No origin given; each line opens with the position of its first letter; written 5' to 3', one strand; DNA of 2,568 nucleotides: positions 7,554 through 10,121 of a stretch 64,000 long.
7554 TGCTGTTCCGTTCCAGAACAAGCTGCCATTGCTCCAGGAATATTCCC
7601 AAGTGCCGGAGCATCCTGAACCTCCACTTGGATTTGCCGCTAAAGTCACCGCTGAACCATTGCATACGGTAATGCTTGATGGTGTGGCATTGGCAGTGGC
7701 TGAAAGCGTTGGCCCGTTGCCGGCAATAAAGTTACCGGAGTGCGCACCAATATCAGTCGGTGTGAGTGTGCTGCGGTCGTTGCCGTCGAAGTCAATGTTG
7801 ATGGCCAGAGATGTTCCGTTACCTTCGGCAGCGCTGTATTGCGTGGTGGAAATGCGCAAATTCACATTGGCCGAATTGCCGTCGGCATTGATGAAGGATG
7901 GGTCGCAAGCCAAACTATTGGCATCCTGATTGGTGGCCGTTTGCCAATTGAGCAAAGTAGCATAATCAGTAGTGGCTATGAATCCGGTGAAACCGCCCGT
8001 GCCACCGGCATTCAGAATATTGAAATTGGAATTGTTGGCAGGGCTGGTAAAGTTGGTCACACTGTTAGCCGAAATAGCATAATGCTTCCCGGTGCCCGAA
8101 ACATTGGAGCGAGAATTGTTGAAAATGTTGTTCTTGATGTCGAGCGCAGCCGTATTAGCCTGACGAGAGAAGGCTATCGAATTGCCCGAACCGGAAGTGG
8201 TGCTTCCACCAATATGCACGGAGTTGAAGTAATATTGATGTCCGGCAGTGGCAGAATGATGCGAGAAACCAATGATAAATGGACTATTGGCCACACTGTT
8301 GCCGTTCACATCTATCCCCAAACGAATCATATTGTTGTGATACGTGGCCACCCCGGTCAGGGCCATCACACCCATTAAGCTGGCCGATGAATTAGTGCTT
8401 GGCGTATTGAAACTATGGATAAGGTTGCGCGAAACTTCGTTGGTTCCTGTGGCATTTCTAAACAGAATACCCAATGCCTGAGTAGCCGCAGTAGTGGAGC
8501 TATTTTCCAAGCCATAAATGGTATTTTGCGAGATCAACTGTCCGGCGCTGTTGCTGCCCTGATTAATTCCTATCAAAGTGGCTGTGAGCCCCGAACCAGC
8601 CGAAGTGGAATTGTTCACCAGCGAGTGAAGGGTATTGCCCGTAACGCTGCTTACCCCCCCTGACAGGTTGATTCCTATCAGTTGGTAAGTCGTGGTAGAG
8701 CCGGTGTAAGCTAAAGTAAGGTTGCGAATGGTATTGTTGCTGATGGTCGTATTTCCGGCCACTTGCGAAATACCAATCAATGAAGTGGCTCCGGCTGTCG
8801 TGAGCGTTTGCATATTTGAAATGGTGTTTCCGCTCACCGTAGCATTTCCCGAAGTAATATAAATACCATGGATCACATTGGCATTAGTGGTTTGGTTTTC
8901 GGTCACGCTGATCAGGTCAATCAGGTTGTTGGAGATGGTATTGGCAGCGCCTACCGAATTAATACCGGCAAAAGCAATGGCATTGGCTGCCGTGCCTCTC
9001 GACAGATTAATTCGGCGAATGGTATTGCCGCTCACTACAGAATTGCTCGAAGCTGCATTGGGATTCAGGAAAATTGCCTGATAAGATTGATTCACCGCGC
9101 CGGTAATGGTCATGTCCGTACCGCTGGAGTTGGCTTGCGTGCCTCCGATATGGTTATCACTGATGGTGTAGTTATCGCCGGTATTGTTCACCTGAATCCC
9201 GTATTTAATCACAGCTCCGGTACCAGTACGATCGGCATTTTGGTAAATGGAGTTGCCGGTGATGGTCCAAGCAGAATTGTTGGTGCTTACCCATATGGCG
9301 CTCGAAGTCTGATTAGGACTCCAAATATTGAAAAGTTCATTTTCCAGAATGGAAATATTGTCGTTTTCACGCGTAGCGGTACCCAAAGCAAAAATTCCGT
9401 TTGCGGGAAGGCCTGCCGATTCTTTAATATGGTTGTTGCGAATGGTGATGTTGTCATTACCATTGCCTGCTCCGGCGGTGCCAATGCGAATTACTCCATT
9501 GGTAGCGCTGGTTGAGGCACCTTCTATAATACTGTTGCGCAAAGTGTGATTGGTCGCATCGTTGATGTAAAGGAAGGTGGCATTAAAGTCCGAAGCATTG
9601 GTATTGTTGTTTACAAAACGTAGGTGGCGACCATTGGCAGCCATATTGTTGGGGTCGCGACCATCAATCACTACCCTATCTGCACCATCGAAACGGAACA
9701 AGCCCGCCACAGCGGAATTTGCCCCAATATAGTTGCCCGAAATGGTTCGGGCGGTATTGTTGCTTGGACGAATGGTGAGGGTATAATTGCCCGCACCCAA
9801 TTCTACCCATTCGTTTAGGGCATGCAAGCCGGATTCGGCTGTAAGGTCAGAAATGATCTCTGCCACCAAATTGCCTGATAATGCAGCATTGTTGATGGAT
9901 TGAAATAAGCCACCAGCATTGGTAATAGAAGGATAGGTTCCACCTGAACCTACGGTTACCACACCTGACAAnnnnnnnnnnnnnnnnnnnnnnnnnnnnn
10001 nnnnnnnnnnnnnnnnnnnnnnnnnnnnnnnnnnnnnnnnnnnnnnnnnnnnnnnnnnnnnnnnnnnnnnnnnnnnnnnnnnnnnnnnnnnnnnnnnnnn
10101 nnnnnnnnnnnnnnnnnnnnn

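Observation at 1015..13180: Tandem ~1-kaa super-modules with a conserved head - beta-helix - D[IF]GA[DH]E tail - Ig-like linker grammar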

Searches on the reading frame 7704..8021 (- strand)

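Call 35: search_protein_families(library=ncbifam, proteins=[window:7704-8021:-], max_evalue=10)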
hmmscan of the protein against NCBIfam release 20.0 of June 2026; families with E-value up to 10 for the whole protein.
window:7704-8021:- (106 aa): 1 family
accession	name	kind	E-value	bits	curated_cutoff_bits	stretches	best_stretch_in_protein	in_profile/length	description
NF041518.1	choice_anch_Q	domain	0.05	13.9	25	1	62-93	22-54/58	choice-of-anchor Q domain-containing protein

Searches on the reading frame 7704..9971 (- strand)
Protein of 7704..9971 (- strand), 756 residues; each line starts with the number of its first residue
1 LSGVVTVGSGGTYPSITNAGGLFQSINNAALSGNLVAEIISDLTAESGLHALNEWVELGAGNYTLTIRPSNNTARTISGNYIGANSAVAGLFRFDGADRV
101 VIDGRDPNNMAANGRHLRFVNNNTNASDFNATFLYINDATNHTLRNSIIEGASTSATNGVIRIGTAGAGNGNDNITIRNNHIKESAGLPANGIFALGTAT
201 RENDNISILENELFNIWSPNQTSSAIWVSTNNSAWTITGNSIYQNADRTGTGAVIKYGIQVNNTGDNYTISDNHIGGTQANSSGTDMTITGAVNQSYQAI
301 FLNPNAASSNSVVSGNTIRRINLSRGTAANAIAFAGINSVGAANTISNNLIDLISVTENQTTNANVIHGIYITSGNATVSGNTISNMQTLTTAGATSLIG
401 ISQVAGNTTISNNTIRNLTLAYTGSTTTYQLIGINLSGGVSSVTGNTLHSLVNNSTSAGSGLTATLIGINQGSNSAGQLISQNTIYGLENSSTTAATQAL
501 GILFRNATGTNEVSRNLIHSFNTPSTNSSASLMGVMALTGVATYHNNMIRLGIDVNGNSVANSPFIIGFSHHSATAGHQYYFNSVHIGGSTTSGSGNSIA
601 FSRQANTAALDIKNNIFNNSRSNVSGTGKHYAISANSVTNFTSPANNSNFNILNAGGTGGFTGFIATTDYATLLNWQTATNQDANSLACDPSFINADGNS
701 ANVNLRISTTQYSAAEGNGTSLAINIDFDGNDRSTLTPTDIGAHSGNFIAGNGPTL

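Call 18: search_protein_families(library=pfam, proteins=[window:7704-9971:-], max_evalue=10)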
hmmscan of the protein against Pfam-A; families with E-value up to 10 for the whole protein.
window:7704-9971:- (756 aa): 1 family
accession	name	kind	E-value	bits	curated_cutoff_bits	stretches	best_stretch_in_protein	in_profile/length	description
PF18836.7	B_solenoid_ydck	-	9.4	6.9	30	1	374-384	4-14/17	YdcK Beta solenoid repeat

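Call 19: find_homologous_proteins(query=window:7704-9971:-, max_evalue=0.001)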
Query window:7704-9971:- (756 aa): 285 proteins with E <= 0.001 among 8000 candidates; the best 120 are listed.
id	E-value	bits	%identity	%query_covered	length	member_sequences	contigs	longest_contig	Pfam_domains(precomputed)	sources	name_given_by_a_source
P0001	9.7e-118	413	34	99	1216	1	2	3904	-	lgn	-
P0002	5.3e-90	321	35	100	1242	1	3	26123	-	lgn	-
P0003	3.1e-86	309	35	96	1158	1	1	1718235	-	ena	-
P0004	3.7e-85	305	46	33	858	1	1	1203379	-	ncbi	-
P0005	1.2e-82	297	34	94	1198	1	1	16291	-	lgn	-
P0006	3.7e-75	272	32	96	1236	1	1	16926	-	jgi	-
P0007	2.9e-74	269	33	84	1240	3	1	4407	-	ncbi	ncbi:MAG: hypothetical protein WCP85_30290, partial [Mariniphaga sp.]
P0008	4.2e-74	269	39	41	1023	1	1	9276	PF13229.13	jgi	jgi:hypothetical protein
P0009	1.5e-72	263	44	32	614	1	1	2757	-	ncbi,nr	ncbi:MAG: hypothetical protein M3347_18940, partial [Armatimonadota bacterium]|nr:hypothetical prote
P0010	2.0e-71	260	34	96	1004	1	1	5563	PF18962.8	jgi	jgi:hypothetical protein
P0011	3.3e-71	259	36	98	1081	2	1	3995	-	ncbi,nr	ncbi:MAG TPA: hypothetical protein VL334_12920, partial [Anaerolineae bacterium]|nr:hypothetical pro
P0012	9.0e-71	258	36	97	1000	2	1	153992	-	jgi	-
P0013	3.0e-70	256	32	98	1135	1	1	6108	-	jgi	-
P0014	5.6e-68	248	35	98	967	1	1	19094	PF18962.8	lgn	-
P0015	5.4e-67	245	31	98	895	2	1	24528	-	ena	-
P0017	4.5e-65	239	34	99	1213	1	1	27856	PF18962.8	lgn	-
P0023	6.1e-62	228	35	73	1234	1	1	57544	PF18962.8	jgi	-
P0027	9.8e-61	224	34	97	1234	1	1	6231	PF18962.8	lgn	-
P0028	2.8e-60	223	37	97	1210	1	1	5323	PF13229.13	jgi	jgi:hypothetical protein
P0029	8.2e-60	221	33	97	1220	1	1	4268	PF18962.8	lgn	-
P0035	1.3e-57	214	31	97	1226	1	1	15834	PF18962.8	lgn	-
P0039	3.3e-56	209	35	73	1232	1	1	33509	PF18962.8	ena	-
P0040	6.7e-56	208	33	96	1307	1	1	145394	PF18962.8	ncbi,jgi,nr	ncbi:MAG: T9SS type A sorting domain-containing protein [Bacteroidales bacterium]|jgi:hypothetical p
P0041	6.9e-56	208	34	98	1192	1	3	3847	PF00801.27,PF18962.8,PF18911.7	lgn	-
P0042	8.5e-56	208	32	98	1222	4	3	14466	PF18962.8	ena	-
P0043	9.2e-56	208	32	98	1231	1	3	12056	PF18962.8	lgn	-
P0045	1.5e-55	207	38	43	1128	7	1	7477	PF18962.8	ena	-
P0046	5.3e-55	206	33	97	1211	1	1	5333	PF18962.8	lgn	-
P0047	7.5e-55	205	31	100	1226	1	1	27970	PF18962.8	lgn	-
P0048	1.8e-54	204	33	75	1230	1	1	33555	PF18962.8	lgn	-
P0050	4.4e-53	199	31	99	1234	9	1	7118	PF18962.8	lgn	-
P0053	3.5e-52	196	32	100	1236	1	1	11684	PF18962.8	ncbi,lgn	-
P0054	5.1e-52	196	32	97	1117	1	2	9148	PF18962.8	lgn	-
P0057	7.8e-52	195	33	73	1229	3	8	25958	PF18962.8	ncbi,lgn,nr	ncbi:MAG: T9SS type A sorting domain-containing protein [Ignavibacteria bacterium]|nr:T9SS type A so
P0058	2.3e-51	193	33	73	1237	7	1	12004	PF18962.8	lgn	-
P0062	1.3e-50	191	32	99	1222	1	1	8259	PF18962.8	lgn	-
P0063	1.8e-50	190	32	99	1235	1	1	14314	PF18962.8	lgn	-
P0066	2.0e-49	187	34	73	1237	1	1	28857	PF18962.8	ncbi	-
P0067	4.0e-49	186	34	73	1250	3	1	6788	PF18962.8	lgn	-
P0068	7.0e-49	185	34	73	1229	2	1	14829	PF18962.8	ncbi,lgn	-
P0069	1.4e-48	184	32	98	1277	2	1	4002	PF18962.8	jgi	jgi:hypothetical protein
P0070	1.9e-48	184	34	75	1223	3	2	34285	PF18962.8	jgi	-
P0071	4.7e-48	183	30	98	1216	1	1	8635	PF18962.8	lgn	-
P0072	5.6e-48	182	31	98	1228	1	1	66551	PF18962.8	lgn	-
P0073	1.0e-47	181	32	74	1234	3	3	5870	PF18962.8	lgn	-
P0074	1.3e-47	181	35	73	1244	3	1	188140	PF18962.8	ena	-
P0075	1.5e-47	181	32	99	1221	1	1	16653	PF18962.8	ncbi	ncbi:MAG: T9SS type A sorting domain-containing protein [Ignavibacteria bacterium]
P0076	4.7e-47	179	31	98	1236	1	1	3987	PF18962.8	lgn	-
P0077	8.4e-47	178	31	98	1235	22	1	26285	PF18962.8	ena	-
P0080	3.2e-46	176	31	98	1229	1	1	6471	PF18962.8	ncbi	-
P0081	5.4e-46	176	33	73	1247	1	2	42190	PF18962.8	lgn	-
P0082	7.2e-46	175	34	91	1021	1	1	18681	PF18962.8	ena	-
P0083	7.7e-46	175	33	75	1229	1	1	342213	PF18962.8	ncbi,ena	-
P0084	8.8e-46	175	30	97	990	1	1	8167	PF18962.8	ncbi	-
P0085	1.3e-45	174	33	76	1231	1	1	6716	PF18962.8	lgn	-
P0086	1.9e-45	174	30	98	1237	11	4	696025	PF18962.8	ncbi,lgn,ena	-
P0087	4.6e-45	173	32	73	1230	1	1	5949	PF18962.8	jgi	jgi:hypothetical protein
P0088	3.8e-44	170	32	98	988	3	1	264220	PF18962.8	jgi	-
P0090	6.0e-44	169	31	92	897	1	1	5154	PF18962.8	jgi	jgi:hypothetical protein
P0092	2.2e-43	167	33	99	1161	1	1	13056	PF18962.8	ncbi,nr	ncbi:MAG: T9SS type A sorting domain-containing protein, partial [Bacteroidia bacterium]|nr:T9SS typ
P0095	6.4e-43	166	31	84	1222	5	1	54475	PF18962.8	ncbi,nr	ncbi:MAG: hypothetical protein HOP31_07965 [Ignavibacteria bacterium]|nr:hypothetical protein [Ignav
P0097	2.9e-41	160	31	99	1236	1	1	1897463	PF18962.8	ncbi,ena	-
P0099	4.8e-41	159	32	73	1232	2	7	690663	PF18962.8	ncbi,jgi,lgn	-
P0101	1.6e-40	158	32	72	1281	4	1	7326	PF18962.8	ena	-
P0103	8.8e-40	155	32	97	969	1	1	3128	PF18962.8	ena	-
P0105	3.0e-39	153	31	84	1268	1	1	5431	PF18962.8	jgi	jgi:hypothetical protein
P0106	3.6e-39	153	31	98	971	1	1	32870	PF18962.8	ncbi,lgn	-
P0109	6.4e-38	149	31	89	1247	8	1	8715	PF13385.14,PF18962.8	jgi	jgi:hypothetical protein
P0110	1.0e-37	148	28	95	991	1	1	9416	PF18962.8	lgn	-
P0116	5.9e-37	146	33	94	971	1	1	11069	PF18962.8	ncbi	-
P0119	1.2e-36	145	32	98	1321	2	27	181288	PF18962.8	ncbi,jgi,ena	-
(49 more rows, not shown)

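Call 39: predict_structure(alignment_id=A2)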
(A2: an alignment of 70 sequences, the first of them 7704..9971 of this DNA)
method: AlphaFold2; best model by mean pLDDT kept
length: 756 residues; sequences in the alignment: 70
mean_pLDDT: 93.6   pTM: 0.94
mean pLDDT of the five models: 93.6, 93.2, 92.8, 91.9, 91.4
residues with pLDDT >= 90: 631; 70-90: 108; 50-70: 11; < 50: 6
segments of 3 or more residues with pLDDT < 50: 751-756
pLDDT, mean of each block of 10 residues (from residue 1): 97 98 97 98 97 95 97 96 92 97 92 89 89 97 98 94 90 97 96 95 96 96 96 97 96 94 91 98 96 90 82 98 81 93 94 89 85 96 97 86 97 98 82 97 98 91 94 98 98 94 95 98 94 97 98 97 94 95 98 93 89 98 93 92 89 97 96 97 97 97 95 91 95 86 82 45
secondary structure, 60 per line:
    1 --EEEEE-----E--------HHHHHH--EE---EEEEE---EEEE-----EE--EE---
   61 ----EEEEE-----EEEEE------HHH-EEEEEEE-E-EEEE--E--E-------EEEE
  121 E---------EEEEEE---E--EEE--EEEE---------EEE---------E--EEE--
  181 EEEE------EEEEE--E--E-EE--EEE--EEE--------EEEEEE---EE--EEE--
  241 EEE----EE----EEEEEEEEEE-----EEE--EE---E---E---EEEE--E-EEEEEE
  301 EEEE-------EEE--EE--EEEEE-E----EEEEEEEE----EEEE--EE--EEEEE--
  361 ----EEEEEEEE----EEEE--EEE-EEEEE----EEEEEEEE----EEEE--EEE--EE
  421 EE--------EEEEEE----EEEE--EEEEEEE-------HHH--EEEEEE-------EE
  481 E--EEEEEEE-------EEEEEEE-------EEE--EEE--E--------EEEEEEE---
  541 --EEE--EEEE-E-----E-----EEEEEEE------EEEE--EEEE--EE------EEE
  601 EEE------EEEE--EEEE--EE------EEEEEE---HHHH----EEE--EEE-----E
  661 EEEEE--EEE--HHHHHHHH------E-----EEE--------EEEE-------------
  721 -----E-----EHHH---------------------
elements in order (helices of 4 or more, strands of 3 or more residues): E3-7 H22-27 E35-39 E43-46 E65-69 E75-79 E90-96 E100-103 E117-121 E131-136 E143-145 E148-151 E161-163 E176-178 E181-184 E191-195 E207-209 E212-214 E223-228 E236-238 E241-243 E254-263 E269-271 E287-290 E295-304 E312-314 E321-325 E332-339 E344-347 E354-358 E365-372 E377-380 E383-385 E387-391 E396-403 E408-411 E414-416 E419-422 E431-436 E441-444 E447-453 E466-471 E479-481 E484-490 E498-504 E512-514 E517-519 E531-537 E543-545 E548-551 E565-571 E578-581 E584-587 E598-603 E610-613 E616-619 E630-635 H639-642 E647-649 E652-654 E660-665 E668-670 H673-680 E693-695 E704-707

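Call 41: fold_search(model_id=the predicted structure, library=pdb)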
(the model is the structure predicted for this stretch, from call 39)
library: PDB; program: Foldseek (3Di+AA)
matches with E <= 10: 476; with E <= 0.001: 9
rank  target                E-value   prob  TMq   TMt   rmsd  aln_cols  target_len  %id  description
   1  7dmk_B                4.7e-05  0.97  0.18  0.19  23.1       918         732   12  PL6 alginate lyase BcAlyPL6 (released 2021-10-06)
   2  7dmk_C                5.9e-05  0.99  0.21  0.21  22.7       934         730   11  PL6 alginate lyase BcAlyPL6 (released 2021-10-06)
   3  7dmk_D                8.4e-05  0.92  0.17  0.17  24.3       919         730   11  PL6 alginate lyase BcAlyPL6 (released 2021-10-06)
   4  8bwk_A                9.6e-05  0.87  0.15  0.16  23.5       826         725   10  Metagenomic derived PL6 alginate lyase (released 2023-12-20)
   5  7dmk_A                1.3e-04  0.97  0.21  0.21  23.8       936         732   11  PL6 alginate lyase BcAlyPL6 (released 2021-10-06)
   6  7o77                  2.2e-04  0.72  0.14  0.14  23.3       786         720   10  Structure of the PL6 family alginate lyase Patl3640 from Pseudoalteromonas atlantica T6c (released 2021-07-28)
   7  6gvp_A                2.5e-04  0.92  0.18  0.21  16.6       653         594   12  TAILSPIKE PROTEIN MUTANT E372Q (DELTA N471/S472) OF E. COLI BACTERIOPHAGE HK620 IN COMPLEX WITH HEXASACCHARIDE (released 2018-07-11)
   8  8bwk_C                2.9e-04  0.94  0.19  0.20  23.3       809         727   10  Metagenomic derived PL6 alginate lyase (released 2023-12-20)
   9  5gqc_A                9.2e-04  0.91  0.18  0.22  17.4       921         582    8  Crystal structure of lacto-N-biosidase LnbX from Bifidobacterium longum subsp. longum, ligand-free form (released 2017-04-19)
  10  4mr0_A                1.1e-03  1.00  0.26  0.39  10.3       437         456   12  Crystal structure of PfbA, a surface adhesin of Streptococcus pneumoniae (released 2014-02-05)
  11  5zku_F                1.1e-03  1.00  0.26  0.41  10.4       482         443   12  Crystal structure of DFA-IIIase from Arthrobacter chlorophenolicus A6 in complex with DFA-III (released 2018-12-19)
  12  7o7t                  1.4e-03  0.54  0.14  0.15  24.1       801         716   10  Structure of the PL6 family alginate lyase Patl3640 from Pseudoalteromonas atlantica T6c in complex with 4-deoxy-L-eryth (released 2021-07-28)
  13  7v6i_A                1.5e-03  0.93  0.21  0.26  18.1       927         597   11  Crystal structure of lacto-N-biosidase BsaX from Bifidobacterium saguini, lacto-N-biose complex (released 2022-02-09)
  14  4xlc                  1.5e-03  0.80  0.18  0.21  16.0       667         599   10  Tailspike protein double mutant D339N/E372A of E. coli bacteriophage HK620 (released 2016-01-20)
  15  4xm3_A                2.0e-03  0.99  0.28  0.34  11.4       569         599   10  Tailspike protein mutant E372A of E. coli bacteriophage HK620 in complex with pentasaccharide (released 2016-01-27)
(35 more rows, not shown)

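Call 56: search_solved_structures(query=A2, max_evalue=1)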
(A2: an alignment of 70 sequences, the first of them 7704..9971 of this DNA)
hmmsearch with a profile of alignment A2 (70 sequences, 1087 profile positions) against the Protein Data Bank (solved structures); distinct sequences matched with E-value up to 1: 1.
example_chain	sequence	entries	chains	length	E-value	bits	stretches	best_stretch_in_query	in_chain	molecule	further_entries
9rx2_A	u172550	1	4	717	0.0032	18.5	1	223-301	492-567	Parallel beta-helix repeat protein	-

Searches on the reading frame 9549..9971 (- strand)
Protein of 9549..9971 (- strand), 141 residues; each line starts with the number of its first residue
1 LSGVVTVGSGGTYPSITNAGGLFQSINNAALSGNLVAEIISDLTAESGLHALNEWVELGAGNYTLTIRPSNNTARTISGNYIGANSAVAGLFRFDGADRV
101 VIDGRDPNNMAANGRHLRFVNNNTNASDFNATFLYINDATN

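Call 35: search_protein_families(library=ncbifam, proteins=[window:9549-9971:-], max_evalue=10)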
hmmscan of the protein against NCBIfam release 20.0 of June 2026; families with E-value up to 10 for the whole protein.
window:9549-9971:- (141 aa): 0 families

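Call 42: search_protein_representatives(alignment_id=A3)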
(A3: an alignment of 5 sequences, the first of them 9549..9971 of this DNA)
Query: 5 sequences, 140 profile positions. Proteins with E-value up to 0.001 (for the whole library): 1580; up to 1e-10: 1075; up to 1e-30: 167. The best 150 are listed.
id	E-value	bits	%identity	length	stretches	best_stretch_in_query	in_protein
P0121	1.3e-181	611.2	-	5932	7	3-133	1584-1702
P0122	3.6e-158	535.3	-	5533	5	1-139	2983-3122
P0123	2.6e-148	503.4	-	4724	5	1-140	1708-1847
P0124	2.7e-140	477.4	-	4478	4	1-139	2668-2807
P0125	4.3e-124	424.9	-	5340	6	2-139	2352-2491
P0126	2.9e-122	419.0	-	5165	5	2-140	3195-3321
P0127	2.3e-107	370.7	-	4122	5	1-140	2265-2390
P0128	7.3e-94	326.9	-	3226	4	1-140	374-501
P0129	6.2e-86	301.2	-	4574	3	2-140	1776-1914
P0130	8.5e-84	294.3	-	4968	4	1-140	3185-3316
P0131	1.5e-76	270.9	-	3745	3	1-140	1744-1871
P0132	5.5e-76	269.0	-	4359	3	1-140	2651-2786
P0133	2.8e-74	263.5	-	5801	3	1-140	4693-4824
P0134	3.3e-73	260.0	-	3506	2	3-140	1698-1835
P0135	4.0e-71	253.3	-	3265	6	9-140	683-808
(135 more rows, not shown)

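Call 47: list_cluster_members(proteins=[P0122, P0123, P0124, P0133, P0130, P0121])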
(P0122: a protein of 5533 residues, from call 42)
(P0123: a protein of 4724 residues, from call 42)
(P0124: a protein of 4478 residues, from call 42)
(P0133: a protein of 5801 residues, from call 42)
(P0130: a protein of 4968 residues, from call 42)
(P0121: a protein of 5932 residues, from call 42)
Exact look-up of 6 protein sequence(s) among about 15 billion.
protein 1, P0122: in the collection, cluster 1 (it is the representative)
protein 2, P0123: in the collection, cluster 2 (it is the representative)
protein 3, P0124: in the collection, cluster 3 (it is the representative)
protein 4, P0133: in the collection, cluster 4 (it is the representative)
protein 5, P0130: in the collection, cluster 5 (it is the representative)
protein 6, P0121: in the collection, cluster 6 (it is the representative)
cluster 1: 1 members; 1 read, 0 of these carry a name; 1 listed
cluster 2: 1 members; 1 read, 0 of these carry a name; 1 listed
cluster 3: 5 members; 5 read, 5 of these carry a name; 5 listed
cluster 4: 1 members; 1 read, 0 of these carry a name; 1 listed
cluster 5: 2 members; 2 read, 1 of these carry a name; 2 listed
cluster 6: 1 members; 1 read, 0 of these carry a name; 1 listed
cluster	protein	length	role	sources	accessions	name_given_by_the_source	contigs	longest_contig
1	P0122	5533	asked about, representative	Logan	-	-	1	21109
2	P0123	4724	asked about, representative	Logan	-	-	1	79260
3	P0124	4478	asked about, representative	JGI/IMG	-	hypothetical protein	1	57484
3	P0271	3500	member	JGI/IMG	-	hypothetical protein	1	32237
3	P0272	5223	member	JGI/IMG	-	hypothetical protein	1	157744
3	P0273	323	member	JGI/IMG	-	hypothetical protein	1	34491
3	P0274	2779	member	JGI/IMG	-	hypothetical protein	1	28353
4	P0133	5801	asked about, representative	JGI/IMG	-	-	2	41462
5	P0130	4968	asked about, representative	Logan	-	-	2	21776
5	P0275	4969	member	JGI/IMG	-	hypothetical protein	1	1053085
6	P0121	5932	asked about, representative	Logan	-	-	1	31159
